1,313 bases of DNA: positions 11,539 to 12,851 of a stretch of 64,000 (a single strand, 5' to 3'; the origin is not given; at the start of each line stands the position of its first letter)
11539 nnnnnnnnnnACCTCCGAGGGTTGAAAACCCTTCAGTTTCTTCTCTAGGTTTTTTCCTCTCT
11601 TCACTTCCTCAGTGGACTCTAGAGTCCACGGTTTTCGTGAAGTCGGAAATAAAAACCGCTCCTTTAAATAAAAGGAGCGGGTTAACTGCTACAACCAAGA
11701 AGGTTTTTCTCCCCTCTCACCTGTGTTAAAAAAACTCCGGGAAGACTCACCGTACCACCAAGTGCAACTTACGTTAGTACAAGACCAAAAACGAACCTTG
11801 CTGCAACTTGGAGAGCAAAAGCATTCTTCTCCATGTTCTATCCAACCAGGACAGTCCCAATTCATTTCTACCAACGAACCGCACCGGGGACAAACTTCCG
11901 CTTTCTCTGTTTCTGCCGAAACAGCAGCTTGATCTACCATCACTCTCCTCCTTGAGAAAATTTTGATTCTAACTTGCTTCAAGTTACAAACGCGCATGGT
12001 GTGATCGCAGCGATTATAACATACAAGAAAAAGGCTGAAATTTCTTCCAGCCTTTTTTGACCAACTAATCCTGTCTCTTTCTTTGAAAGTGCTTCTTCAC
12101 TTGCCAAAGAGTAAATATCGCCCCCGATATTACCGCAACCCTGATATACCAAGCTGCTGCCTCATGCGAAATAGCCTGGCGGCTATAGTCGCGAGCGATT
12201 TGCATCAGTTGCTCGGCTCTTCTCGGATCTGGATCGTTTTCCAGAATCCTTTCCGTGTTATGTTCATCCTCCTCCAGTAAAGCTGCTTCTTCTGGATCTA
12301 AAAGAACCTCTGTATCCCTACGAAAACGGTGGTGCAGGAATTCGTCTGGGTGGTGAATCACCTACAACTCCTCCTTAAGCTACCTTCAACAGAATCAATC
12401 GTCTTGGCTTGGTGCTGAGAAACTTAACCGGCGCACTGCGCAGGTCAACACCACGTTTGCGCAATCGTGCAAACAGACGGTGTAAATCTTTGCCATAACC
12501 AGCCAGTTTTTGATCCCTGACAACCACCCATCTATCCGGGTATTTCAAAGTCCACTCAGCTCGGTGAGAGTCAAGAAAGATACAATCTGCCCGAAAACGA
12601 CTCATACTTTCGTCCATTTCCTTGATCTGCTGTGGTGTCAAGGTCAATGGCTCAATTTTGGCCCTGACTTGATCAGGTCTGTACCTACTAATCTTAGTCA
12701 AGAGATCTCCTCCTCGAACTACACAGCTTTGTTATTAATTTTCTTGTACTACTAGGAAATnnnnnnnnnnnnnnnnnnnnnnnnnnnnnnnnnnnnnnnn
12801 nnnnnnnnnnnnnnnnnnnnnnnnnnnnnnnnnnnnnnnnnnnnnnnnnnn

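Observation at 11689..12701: Dispersed GC-rich islets each carrying a small Cys-rich (zinc-ribbon-like) ORF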

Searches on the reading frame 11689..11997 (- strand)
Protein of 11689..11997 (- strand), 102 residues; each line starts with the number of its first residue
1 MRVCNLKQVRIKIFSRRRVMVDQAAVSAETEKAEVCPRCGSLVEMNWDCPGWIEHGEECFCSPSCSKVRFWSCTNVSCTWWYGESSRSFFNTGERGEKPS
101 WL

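Call 4: search_protein_families(library=pfam, proteins=[window:11689-11997:-], max_evalue=1)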
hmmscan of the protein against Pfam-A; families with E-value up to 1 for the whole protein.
window:11689-11997:- (102 aa): 1 family
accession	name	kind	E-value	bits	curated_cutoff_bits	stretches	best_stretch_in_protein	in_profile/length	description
PF17697.6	DUF5543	-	0.032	15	25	1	10-69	49-107/118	Family of unknown function (DUF5543)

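Call 6: find_homologous_proteins(query=window:11689-11997:-, max_evalue=0.01)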
Query window:11689-11997:- (102 aa): 1 proteins with E <= 0.01 among 2 candidates.
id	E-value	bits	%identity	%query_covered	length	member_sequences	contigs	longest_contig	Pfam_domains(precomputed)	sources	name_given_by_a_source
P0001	1.6e-51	191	99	81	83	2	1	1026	-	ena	-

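Call 24: search_protein_families(library=phrogs, proteins=[window:11689-11940:-], max_evalue=0.1)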
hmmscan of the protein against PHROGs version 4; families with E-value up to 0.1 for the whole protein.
window:11689-11940:- (83 aa): 0 families

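Call 25: search_protein_families(library=ncbifam, proteins=[window:11689-11940:-], max_evalue=0.1)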
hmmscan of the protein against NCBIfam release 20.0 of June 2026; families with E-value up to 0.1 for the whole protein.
window:11689-11940:- (83 aa): 0 families

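Call 26: search_protein_families(library=padloc, proteins=[window:11689-11940:-], max_evalue=0.1)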
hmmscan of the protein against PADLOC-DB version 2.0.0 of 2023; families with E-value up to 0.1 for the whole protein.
window:11689-11940:- (83 aa): 0 families

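Call 48: search_solved_structures(query=A2, max_evalue=1)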
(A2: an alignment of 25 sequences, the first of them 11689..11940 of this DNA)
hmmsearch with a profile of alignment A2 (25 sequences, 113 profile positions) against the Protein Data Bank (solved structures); distinct sequences matched with E-value up to 1: 5.
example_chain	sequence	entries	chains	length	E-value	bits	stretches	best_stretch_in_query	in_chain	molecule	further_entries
4qiw_P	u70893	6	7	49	0.36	14.2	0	7-23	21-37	DNA-directed RNA polymerase subunit P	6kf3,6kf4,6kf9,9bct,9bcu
2ent_A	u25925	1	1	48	0.64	13.3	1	47-76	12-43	Krueppel-like factor 15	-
36ro_P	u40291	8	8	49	0.76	13.1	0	7-23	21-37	DNA-directed RNA polymerase subunit Rpo12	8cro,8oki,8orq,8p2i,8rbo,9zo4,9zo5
6vtx_A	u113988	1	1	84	0.78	13.1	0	29-87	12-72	Krueppel-like factor 4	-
5ke8_A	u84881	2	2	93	0.85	12.9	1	33-87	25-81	Krueppel-like factor 4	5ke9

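Call 60: predict_structure(alignment_id=A2)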
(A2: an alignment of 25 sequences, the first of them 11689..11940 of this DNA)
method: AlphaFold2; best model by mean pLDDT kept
length: 83 residues; sequences in the alignment: 25
mean_pLDDT: 72.4   pTM: 0.53
mean pLDDT of the five models: 72.4, 72.3, 71.3, 70.5, 67.0
residues with pLDDT >= 90: 10; 70-90: 37; 50-70: 28; < 50: 8
segments of 3 or more residues with pLDDT < 50: 1-3, 6-8
pLDDT, mean of each block of 10 residues (from residue 1): 49 76 85 72 67 90 71 66 81
secondary structure, 60 per line:
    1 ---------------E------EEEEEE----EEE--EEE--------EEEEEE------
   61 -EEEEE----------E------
elements in order: E23-28 E33-35 E38-40 E49-54 E62-66
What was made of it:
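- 11689..11940 (-): ORF2, 83 aa from the corrected start, a member of an unannotated family with seven conserved Cys. The AF2 model is all-beta with pLDDT 72 (call 60).
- An all-beta model (call 60).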

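Call 68: fold_search(model_id=the predicted structure, library=pdb)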
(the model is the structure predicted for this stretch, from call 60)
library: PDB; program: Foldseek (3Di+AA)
matches with E <= 10: 47; with E <= 0.001: 0
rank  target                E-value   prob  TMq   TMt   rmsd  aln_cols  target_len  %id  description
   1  4d60_A                2.1e+00  0.07  0.24  0.14  10.7        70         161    7  Structure of a dimeric Plasmodium falciparum profilin mutant (released 2015-06-03)
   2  9y66_C                2.4e+00  0.15  0.32  0.06   8.1        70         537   14  attLsym bound serine integrase complex in the dimeric state (released 2026-02-04)
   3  3gn5_B                2.7e+00  0.11  0.25  0.18   9.0        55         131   13  Structure of the E. coli protein MqsA (YgiT/b3021) (released 2010-01-12)
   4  8idy_W                3.1e+00  0.14  0.33  0.28  11.5        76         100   10  human nuclear pre-60S ribosomal particle - State F (released 2023-08-09)
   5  2ez6_A                3.3e+00  0.05  0.23  0.12  10.7        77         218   10  Crystal structure of Aquifex aeolicus RNase III (D44N) complexed with product of double-stranded RNA processing (released 2006-02-07)
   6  8hyr_A                3.3e+00  0.04  0.20  0.05  13.3        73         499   11  Crystal structure of human KARS apo (released 2024-07-10)
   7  3bju_C                3.7e+00  0.03  0.19  0.04  13.4        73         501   11  Crystal Structure of tetrameric form of human lysyl-tRNA synthetase (released 2008-02-05)
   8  3ga8                  3.9e+00  0.04  0.18  0.22   9.0        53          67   21  Structure of the N-terminal domain of the E. coli protein MqsA (YgiT/b3021) (released 2010-01-12)
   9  5jor_B                3.9e+00  0.04  0.23  0.11  16.0        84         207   13  Crystal structure of unbound anti-glycan antibody Fab14.22 at 2.2 A (released 2017-03-22)
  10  8dga_K                4.5e+00  0.08  0.34  0.18   7.3        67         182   12  Structural Basis of MicroRNA Biogenesis by Dicer-1 and Its Partner Protein Loqs-PB - complex IV (released 2022-11-16)
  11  4ycw_E                4.5e+00  0.03  0.19  0.04  13.5        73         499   11  Crystal structure of cladosporin in complex with plasmodium like human lysyl-tRNA synthetase mutant (released 2015-06-10)
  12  2jkg_A                4.8e+00  0.04  0.24  0.14  10.7        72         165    7  Plasmodium falciparum profilin (released 2008-09-23)
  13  7r97_A                5.1e+00  0.06  0.27  0.13   6.3        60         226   17  Crystal structure of postcleavge complex of Escherichia coli RNase III (released 2022-07-20)
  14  2l33_MODEL_1_A        5.4e+00  0.03  0.24  0.23  10.0        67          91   12  Solution NMR Structure of DRBM 2 domain of Interleukin enhancer-binding factor 3 from Homo sapiens, Northeast  (released 2010-09-22)
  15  7oyc_o1               5.7e+00  0.10  0.34  0.29  10.8        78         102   13  Cryo-EM structure of the Xenopus egg 80S ribosome (released 2022-07-20)
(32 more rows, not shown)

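Call 90: fold_search(model_id=the predicted structure, library=viral)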
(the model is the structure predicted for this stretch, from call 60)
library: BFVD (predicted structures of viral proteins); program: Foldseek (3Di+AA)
matches with E <= 10: 193; with E <= 0.001: 0
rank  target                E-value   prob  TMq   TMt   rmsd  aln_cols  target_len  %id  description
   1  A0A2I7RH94            2.5e-02  0.99  0.40  0.27   5.0        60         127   22  (no name in the UniProt tables at hand)
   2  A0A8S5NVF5            2.3e-01  0.77  0.40  0.49  11.8        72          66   25  Transcription initiation factor IIE, alpha FINGER, Transcription [Myoviridae sp. cte5Z19]
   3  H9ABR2                3.5e-01  0.47  0.36  0.43  17.7        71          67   17  ORF11 [Halogeometricum pleomorphic virus 1]
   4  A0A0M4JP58            4.2e-01  0.66  0.35  0.11   7.2        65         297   11  (no name in the UniProt tables at hand)
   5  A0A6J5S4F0            4.2e-01  0.18  0.25  0.37  14.4        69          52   16  Uncharacterized protein [uncultured Caudovirales phage]
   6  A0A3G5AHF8            5.4e-01  0.28  0.36  0.08  12.3        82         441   17  DNA phosphorothioation-dependent restriction protein (Fragment) [Sylvanvirus sp.]
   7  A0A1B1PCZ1            7.0e-01  0.11  0.26  0.24  14.9        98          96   12  (no name in the UniProt tables at hand)
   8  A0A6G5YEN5            8.4e-01  0.13  0.29  0.27  12.2        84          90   18  (no name in the UniProt tables at hand)
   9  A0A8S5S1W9            8.9e-01  0.21  0.32  0.28   9.3        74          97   12  Uncharacterized protein [Siphoviridae sp. ctCIv11]
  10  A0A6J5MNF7            9.5e-01  0.13  0.27  0.17  10.6        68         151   19  Transcriptional repressor NrdR-like N-terminal domain-containing protein [uncultured Caudovirales phage]
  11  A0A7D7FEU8            1.1e+00  0.47  0.34  0.40   5.8        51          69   18  (no name in the UniProt tables at hand)
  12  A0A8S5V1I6            1.1e+00  0.21  0.32  0.40   8.3        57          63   18  Uncharacterized protein [Myoviridae sp. ctJ2i1]
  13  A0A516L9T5            1.3e+00  0.12  0.31  0.31  10.0        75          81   11  (no name in the UniProt tables at hand)
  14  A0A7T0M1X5            1.4e+00  0.30  0.36  0.10   7.4        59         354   14  Uncharacterized protein [Streptomyces phage TurkishDelight]
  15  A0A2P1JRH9            1.4e+00  0.13  0.30  0.35   7.8        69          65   14  Uncharacterized protein [Mycobacterium phage Jeon]
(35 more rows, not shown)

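Call 92: search_protein_families(library=pfam, proteins=[L098:1097-1930:+, L098:2329-2565:+, L098:3728-4363:+, L098:2647-2808:+, L097:4638-4955:+, L097:4968-5306:+, L097:10201-10479:+], max_evalue=0.01)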
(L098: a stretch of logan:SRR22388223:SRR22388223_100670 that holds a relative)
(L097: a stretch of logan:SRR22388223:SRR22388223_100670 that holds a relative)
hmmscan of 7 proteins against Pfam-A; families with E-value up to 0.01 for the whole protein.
L098:1097-1930:+ (277 aa): 0 families

L098:2329-2565:+ (78 aa): 0 families

L098:3728-4363:+ (211 aa): 0 families

L098:2647-2808:+ (53 aa): 1 family
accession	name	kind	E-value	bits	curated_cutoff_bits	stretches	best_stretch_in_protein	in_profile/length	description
PF24113.1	DUF7387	-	2e-06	28.5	27.9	1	11-50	15-54/85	Family of unknown function (DUF7387)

L097:4638-4955:+ (105 aa): 1 family
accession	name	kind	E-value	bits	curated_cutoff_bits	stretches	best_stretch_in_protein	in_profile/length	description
PF18929.5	DUF5678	-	0.00099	19.3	23.2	1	49-69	4-24/49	Family of unknown function (DUF5678)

L097:4968-5306:+ (112 aa): 1 family
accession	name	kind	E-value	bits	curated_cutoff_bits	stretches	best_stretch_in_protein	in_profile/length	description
PF18929.5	DUF5678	-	1.6e-07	31.4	23.2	1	55-88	2-35/49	Family of unknown function (DUF5678)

L097:10201-10479:+ (92 aa): 0 families

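Call 109: search_protein_families(library=pfam, alignment_id=A2, max_evalue=0.01)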
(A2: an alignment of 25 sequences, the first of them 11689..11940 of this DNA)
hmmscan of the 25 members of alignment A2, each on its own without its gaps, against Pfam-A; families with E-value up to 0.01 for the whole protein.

A. member 1, window:11689-11940:- (83 aa): 0 families

B. families by the number of members that match (of 25 scanned): 6 families
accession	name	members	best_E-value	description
PF09297.16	Zn_ribbon_NUD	3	0.0016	NADH pyrophosphatase zinc ribbon domain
PF14952.11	zf-tcix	1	0.00042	Putative treble-clef, zinc-finger, Zn-binding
PF07191.17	Zn_ribbon_6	1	0.0035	Double zinc ribbon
PF07754.17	HVO_2753_ZBP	1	0.0049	Small zinc finger protein HVO_2753-like, Zn-binding pocket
PF08274.17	Zn_Ribbon_YjdM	1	0.0058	PhnA Zinc-Ribbon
PF21344.3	Zn_ribbon_LysW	1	0.0084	Alpha-aminoadipate carrier protein LysW-like, globular domain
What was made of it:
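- Closest known: One-domain zinc-finger micro-proteins of prokaryotes. Same: One ORF2-family member gives a weak HVO_2753_ZBP hit (call 109).
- Sub-threshold hits of ORF2-family members to several Zn_ribbon Pfam models (call 109).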

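Call 110: search_protein_families(library=phrogs, alignment_id=A2, max_evalue=0.01)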
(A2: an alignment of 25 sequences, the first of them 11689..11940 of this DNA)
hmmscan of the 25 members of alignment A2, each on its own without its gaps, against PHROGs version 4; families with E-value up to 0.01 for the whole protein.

A. member 1, window:11689-11940:- (83 aa): 0 families

B. families by the number of members that match (of 25 scanned): 4 families
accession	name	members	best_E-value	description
phrog_31190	-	2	0.0078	-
phrog_2293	-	1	0.00066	-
phrog_2945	-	1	0.0016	-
phrog_38244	-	1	0.0033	-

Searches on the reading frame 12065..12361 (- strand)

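Call 4: search_protein_families(library=pfam, proteins=[window:12065-12361:-], max_evalue=1)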
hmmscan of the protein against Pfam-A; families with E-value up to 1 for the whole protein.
window:12065-12361:- (98 aa): 0 families

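Call 24: search_protein_families(library=phrogs, proteins=[window:12065-12361:-], max_evalue=0.1)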
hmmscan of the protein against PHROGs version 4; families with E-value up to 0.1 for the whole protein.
window:12065-12361:- (98 aa): 0 families

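Call 25: search_protein_families(library=ncbifam, proteins=[window:12065-12361:-], max_evalue=0.1)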
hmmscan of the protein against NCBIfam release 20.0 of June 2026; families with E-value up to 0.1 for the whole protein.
window:12065-12361:- (98 aa): 1 family
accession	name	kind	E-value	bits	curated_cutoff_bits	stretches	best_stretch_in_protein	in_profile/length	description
TIGR02976.1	phageshock_pspB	equivalog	0.046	14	51.7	0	8-39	23-54/75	envelope stress response membrane protein PspB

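Call 26: search_protein_families(library=padloc, proteins=[window:12065-12361:-], max_evalue=0.1)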
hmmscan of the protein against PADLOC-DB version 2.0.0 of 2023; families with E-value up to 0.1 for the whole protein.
window:12065-12361:- (98 aa): 0 families

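Call 92: search_protein_families(library=pfam, proteins=[L097:4638-4955:+, L097:4968-5306:+, L097:10201-10479:+], max_evalue=0.01)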
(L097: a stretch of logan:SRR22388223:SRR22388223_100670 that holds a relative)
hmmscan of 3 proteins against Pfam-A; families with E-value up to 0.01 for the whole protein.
L097:4638-4955:+ (105 aa): 1 family
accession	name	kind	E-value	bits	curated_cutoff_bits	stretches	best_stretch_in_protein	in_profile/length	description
PF18929.5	DUF5678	-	0.00099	19.3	23.2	1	49-69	4-24/49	Family of unknown function (DUF5678)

L097:4968-5306:+ (112 aa): 1 family
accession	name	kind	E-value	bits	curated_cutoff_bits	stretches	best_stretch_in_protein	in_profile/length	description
PF18929.5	DUF5678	-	1.6e-07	31.4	23.2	1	55-88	2-35/49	Family of unknown function (DUF5678)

L097:10201-10479:+ (92 aa): 0 families

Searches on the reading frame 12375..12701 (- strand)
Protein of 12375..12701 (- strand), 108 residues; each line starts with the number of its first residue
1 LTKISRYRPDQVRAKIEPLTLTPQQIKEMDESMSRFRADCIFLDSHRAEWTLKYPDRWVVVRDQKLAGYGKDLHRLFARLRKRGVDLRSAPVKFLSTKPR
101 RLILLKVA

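Call 4: search_protein_families(library=pfam, proteins=[window:12375-12701:-], max_evalue=1)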
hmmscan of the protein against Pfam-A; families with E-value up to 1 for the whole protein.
window:12375-12701:- (108 aa): 1 family
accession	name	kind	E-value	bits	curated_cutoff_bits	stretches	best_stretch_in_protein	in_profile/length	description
PF18929.5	DUF5678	-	0.0037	17.5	23.2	1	53-83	5-35/49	Family of unknown function (DUF5678)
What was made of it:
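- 12375..12701 (-): 108-aa basic protein (pI 10.6), DUF5678-like, first gene of a two-gene unit with the 98-aa gene. Pfam DUF5678 scores 17.5 bits against a cut-off of 23.2 (call 4).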

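Call 24: search_protein_families(library=phrogs, proteins=[window:12375-12701:-], max_evalue=0.1)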
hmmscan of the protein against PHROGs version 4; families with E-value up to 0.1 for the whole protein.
window:12375-12701:- (108 aa): 0 families

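Call 25: search_protein_families(library=ncbifam, proteins=[window:12375-12701:-], max_evalue=0.1)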
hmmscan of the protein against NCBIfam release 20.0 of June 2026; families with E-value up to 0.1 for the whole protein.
window:12375-12701:- (108 aa): 1 family
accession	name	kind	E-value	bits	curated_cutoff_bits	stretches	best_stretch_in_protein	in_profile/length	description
NF041618.1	T2SS_M_SYNERG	exception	0.03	14.3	120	1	69-105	112-149/157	type II secretion system protein GspM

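Call 26: search_protein_families(library=padloc, proteins=[window:12375-12701:-], max_evalue=0.1)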
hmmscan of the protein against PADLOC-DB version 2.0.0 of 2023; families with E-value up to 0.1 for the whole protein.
window:12375-12701:- (108 aa): 0 families

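Call 31: find_related_loci(query=window:12375-12701:-, collection=metagenome_contigs, flank=10000)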
Query window:12375-12701:- (108 aa) in metagenome_contigs; peptide patterns used: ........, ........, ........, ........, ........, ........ (x = any residue, [..] = any of these).
600 stretches matched a pattern (row limit reached: there are more); 2 encode a relative of the query (tblastn E <= 1e-3); 2 distinct loci.
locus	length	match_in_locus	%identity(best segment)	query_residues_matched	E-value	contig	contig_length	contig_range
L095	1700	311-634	99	1-108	7e-74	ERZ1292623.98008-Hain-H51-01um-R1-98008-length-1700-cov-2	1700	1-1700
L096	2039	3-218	82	37-108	2e-38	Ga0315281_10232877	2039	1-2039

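Call 32: find_related_loci(query=window:12375-12701:-, collection=viral_contigs, flank=5000)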
Query window:12375-12701:- (108 aa) in viral_contigs; peptide patterns used: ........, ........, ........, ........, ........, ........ (x = any residue, [..] = any of these).
31 stretches matched a pattern, but none encodes a relative of the query by tblastn (E <= 1e-3).
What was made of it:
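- Tried and rejected: No relative of the 108-aa protein (call 32).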

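Call 69: search_solved_structures(query=window:12375-12701:-, max_evalue=5)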
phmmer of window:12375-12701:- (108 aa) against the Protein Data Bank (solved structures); distinct sequences matched with E-value up to 5: 0.

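Call 92: search_protein_families(library=pfam, proteins=[L097:4638-4955:+, L097:4968-5306:+, L096:297-827:+, L097:10201-10479:+], max_evalue=0.01)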
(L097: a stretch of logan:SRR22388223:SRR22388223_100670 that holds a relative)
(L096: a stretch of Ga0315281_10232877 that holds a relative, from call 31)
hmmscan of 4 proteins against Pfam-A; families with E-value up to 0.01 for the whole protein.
L097:4638-4955:+ (105 aa): 1 family
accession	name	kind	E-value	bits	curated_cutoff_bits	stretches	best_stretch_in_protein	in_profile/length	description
PF18929.5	DUF5678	-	0.00099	19.3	23.2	1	49-69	4-24/49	Family of unknown function (DUF5678)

L097:4968-5306:+ (112 aa): 1 family
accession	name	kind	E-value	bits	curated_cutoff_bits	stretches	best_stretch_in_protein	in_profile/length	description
PF18929.5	DUF5678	-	1.6e-07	31.4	23.2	1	55-88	2-35/49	Family of unknown function (DUF5678)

L096:297-827:+ (176 aa): 0 families

L097:10201-10479:+ (92 aa): 0 families
